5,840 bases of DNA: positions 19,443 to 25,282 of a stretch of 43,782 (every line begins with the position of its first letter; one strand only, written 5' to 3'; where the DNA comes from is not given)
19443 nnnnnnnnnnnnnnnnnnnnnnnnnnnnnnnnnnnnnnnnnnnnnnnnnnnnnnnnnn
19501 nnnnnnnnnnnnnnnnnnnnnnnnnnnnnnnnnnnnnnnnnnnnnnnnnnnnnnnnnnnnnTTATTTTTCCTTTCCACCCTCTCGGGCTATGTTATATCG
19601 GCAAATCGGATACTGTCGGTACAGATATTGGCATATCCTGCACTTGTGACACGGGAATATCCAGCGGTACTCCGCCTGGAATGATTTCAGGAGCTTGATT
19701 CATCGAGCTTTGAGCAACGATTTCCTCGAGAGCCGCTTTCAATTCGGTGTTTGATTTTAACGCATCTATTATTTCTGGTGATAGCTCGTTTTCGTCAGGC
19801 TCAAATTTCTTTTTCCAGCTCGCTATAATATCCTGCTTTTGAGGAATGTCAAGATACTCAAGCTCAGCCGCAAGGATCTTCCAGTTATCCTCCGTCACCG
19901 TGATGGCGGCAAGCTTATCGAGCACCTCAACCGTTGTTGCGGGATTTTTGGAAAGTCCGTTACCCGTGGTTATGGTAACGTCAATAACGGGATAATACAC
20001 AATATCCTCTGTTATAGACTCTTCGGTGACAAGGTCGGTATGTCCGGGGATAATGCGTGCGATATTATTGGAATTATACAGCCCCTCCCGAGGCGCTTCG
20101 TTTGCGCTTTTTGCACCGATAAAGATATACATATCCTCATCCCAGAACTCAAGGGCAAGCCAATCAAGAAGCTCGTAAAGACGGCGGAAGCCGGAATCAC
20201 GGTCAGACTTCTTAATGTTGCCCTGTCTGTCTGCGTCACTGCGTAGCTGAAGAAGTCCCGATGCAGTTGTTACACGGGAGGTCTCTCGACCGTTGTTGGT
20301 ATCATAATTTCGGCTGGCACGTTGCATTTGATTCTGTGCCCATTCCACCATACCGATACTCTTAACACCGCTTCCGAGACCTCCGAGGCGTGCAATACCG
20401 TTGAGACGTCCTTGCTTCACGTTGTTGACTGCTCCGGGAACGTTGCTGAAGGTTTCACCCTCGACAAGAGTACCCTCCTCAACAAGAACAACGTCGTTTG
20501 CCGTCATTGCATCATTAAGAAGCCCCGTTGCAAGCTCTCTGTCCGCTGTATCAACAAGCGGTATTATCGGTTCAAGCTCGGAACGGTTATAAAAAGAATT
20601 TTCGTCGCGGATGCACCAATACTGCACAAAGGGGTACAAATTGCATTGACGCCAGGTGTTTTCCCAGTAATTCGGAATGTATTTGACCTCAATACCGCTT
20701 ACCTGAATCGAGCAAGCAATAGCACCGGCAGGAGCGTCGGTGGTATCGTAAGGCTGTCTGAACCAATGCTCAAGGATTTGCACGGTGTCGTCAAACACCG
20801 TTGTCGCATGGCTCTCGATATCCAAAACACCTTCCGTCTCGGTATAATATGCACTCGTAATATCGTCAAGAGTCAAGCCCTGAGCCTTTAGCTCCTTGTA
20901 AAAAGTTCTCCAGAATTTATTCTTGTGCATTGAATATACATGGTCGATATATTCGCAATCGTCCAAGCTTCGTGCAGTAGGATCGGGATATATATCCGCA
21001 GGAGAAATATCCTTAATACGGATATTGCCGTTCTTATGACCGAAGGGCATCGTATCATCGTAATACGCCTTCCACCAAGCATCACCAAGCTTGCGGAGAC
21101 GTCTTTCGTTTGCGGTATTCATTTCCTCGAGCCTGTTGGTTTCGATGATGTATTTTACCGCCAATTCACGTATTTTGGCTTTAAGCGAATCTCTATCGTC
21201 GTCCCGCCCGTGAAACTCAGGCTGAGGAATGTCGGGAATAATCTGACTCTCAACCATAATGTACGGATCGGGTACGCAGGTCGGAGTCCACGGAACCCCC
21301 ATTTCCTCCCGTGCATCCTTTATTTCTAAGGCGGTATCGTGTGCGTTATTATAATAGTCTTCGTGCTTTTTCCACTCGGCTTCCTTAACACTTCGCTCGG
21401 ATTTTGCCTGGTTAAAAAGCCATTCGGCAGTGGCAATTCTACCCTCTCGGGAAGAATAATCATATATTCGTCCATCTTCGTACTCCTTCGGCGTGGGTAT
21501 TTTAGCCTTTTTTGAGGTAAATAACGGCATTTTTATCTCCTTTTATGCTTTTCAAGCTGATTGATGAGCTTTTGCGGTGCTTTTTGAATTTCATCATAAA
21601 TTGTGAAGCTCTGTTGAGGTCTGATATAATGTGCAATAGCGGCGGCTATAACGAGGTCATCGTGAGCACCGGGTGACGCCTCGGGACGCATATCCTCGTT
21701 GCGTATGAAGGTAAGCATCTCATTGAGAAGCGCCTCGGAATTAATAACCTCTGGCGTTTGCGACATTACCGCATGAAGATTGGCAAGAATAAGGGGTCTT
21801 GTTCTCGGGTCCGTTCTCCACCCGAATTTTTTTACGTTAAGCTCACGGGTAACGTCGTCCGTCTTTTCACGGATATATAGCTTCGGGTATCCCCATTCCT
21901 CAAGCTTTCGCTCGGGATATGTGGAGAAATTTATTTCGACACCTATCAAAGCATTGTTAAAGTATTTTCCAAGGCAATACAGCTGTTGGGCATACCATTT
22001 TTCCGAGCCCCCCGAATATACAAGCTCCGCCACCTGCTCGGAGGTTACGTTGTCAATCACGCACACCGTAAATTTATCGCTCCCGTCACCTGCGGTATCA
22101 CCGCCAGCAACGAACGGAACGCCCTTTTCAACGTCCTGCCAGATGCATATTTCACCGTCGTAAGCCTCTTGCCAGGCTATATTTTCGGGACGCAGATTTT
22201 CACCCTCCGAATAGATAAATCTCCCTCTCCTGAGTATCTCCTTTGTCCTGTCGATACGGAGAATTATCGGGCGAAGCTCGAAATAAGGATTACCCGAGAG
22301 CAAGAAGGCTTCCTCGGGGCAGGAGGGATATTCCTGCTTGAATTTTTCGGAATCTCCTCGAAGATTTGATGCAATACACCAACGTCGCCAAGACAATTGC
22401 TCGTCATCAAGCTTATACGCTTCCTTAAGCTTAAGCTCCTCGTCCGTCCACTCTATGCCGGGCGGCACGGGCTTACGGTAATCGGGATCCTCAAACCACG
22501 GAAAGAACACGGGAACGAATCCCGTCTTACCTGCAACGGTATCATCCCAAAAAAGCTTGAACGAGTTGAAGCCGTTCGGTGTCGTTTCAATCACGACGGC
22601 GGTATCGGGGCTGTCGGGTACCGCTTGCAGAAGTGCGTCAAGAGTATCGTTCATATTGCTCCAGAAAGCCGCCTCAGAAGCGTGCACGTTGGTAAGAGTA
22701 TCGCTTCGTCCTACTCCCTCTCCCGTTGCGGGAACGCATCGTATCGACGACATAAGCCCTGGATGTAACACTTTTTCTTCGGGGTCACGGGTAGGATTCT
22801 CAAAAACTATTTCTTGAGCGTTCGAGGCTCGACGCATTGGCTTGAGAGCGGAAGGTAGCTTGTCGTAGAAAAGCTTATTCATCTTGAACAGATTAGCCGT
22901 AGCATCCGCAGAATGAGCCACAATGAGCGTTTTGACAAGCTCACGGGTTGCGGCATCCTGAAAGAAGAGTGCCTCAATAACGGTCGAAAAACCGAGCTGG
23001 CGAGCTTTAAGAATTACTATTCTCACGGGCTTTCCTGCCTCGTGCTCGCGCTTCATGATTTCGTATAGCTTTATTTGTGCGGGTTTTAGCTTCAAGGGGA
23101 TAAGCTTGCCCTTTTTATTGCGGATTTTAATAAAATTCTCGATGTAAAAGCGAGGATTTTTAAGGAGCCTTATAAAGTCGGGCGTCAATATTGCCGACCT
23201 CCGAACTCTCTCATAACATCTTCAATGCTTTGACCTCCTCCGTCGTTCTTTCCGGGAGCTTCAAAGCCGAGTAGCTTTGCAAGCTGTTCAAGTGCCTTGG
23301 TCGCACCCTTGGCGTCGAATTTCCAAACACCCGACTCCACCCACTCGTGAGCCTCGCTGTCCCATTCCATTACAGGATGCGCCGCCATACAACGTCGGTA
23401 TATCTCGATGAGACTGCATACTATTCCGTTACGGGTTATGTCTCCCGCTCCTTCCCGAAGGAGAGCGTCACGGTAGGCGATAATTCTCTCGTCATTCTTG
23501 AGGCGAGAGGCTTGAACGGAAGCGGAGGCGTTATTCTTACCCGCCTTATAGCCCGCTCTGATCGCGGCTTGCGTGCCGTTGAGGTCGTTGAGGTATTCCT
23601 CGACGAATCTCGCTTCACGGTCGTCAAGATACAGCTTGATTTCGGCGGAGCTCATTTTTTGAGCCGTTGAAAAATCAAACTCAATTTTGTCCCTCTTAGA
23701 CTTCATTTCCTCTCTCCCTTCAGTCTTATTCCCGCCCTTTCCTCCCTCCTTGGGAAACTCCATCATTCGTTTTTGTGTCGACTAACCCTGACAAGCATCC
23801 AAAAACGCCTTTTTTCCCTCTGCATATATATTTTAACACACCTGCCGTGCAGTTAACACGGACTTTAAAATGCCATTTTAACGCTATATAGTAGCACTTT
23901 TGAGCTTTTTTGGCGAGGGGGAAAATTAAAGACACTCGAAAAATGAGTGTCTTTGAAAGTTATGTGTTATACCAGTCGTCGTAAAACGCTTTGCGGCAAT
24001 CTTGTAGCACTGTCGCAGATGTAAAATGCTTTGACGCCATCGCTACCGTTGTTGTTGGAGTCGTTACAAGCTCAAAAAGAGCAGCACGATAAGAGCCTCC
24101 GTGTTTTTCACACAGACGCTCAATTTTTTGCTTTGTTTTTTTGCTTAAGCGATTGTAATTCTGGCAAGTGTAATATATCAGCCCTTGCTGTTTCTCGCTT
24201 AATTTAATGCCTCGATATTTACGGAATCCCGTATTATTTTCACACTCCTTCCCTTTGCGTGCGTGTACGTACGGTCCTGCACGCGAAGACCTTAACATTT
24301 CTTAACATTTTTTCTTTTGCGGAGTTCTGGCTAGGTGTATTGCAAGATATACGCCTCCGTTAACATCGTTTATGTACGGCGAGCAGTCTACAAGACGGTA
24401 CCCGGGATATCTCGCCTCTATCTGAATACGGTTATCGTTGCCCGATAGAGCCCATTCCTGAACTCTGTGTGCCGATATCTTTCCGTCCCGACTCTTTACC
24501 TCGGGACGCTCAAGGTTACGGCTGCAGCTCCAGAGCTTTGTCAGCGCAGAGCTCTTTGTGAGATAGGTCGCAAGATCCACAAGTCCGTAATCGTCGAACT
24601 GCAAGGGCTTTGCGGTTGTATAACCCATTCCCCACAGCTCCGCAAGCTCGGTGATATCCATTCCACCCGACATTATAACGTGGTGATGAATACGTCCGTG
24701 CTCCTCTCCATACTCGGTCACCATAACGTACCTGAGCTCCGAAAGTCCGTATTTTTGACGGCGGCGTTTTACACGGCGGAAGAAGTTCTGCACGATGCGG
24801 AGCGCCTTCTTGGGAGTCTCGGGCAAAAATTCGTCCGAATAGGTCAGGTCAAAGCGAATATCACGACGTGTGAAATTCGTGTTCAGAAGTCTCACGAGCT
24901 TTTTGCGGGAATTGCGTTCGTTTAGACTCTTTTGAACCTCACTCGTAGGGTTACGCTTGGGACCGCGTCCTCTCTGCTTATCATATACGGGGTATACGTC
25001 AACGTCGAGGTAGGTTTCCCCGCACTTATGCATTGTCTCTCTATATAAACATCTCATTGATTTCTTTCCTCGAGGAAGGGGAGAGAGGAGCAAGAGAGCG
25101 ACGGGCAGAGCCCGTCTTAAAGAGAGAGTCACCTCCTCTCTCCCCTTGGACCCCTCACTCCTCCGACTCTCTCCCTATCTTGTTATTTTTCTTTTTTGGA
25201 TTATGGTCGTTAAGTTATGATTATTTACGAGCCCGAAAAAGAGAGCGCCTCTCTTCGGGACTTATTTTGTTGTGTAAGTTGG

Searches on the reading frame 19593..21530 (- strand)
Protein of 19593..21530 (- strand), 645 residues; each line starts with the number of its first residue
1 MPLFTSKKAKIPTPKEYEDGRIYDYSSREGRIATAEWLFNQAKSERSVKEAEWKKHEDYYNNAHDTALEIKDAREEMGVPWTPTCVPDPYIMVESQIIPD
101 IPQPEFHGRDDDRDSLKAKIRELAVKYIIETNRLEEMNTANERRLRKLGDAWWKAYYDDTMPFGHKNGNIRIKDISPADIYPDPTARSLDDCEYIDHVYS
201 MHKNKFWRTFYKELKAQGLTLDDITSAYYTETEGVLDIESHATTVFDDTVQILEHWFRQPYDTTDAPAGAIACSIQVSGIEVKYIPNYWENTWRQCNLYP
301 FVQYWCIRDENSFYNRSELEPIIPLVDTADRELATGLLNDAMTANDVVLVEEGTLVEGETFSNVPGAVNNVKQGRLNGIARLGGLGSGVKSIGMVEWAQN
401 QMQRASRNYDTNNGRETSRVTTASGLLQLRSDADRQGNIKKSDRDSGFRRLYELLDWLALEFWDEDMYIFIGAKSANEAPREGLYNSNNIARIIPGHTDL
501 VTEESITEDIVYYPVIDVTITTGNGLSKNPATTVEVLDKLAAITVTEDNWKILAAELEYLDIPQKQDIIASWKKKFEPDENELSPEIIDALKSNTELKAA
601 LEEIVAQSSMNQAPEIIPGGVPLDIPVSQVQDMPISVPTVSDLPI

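Call 85: search_protein_families(library=phrogs, proteins=[window:19593-21530:-], max_evalue=0.00001)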
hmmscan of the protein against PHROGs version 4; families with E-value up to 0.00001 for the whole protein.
window:19593-21530:- (645 aa): 2 families
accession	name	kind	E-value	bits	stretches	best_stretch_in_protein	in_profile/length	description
phrog_156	-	head and packaging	7e-20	72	1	38-581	18-569/681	portal protein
phrog_332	-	connector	2.8e-08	33.6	0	308-431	269-397/560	head-tail adaptor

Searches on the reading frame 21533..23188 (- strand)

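Call 85: search_protein_families(library=phrogs, proteins=[window:21533-23188:-], max_evalue=0.00001)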
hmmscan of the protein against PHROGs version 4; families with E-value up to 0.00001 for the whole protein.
window:21533-23188:- (551 aa): 5 families
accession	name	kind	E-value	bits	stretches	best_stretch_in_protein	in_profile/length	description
phrog_2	-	head and packaging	1.3e-22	81.4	1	21-525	256-596/807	terminase large subunit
phrog_26724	-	unknown function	3.5e-17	63.6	1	3-131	4-126/192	-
phrog_38407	-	unknown function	1.6e-13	51.4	1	347-527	170-352/370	-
phrog_24361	-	head and packaging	1e-10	42.7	1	406-525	20-140/162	terminase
phrog_5989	-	head and packaging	3.2e-09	37.4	1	12-131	121-233/347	terminase large subunit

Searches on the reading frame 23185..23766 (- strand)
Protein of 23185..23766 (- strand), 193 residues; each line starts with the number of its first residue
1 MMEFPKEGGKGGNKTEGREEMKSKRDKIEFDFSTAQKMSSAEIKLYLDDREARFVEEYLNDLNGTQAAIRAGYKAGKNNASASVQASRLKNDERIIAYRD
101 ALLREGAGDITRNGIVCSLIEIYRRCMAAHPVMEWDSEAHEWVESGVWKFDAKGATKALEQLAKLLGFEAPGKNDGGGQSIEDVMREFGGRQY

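Call 85: search_protein_families(library=phrogs, proteins=[window:23185-23766:-], max_evalue=0.00001)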
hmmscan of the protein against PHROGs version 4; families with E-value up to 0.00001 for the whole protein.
window:23185-23766:- (193 aa): 5 families
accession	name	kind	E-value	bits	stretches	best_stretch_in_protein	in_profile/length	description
phrog_51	-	head and packaging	5.2e-20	73.3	1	20-175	66-220/261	terminase small subunit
phrog_17390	-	unknown function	4.5e-08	33.8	1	49-100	5-52/69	-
phrog_5334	-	head and packaging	1e-06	30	1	51-175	21-121/162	terminase small subunit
phrog_641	-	head and packaging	4.5e-06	28.3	1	47-98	3-50/162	terminase small subunit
phrog_2606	-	head and packaging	6.9e-06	26.6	1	14-105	56-144/310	terminase small subunit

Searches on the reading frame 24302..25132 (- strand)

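Call 85: search_protein_families(library=phrogs, proteins=[window:24302-25132:-], max_evalue=0.00001)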
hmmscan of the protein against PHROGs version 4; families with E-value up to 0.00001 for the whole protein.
window:24302-25132:- (276 aa): 3 families
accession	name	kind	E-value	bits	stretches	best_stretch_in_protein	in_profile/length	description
phrog_3584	-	DNA, RNA and nucleotide metabolism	5.2e-75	253.3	1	26-275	1-254/265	replication initiation protein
phrog_942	-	DNA, RNA and nucleotide metabolism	4.5e-13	50.4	1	96-185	124-230/501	replication initiation protein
phrog_3419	-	DNA, RNA and nucleotide metabolism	7.6e-09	36.5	1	57-215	71-237/289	rolling circle DNA replication initiation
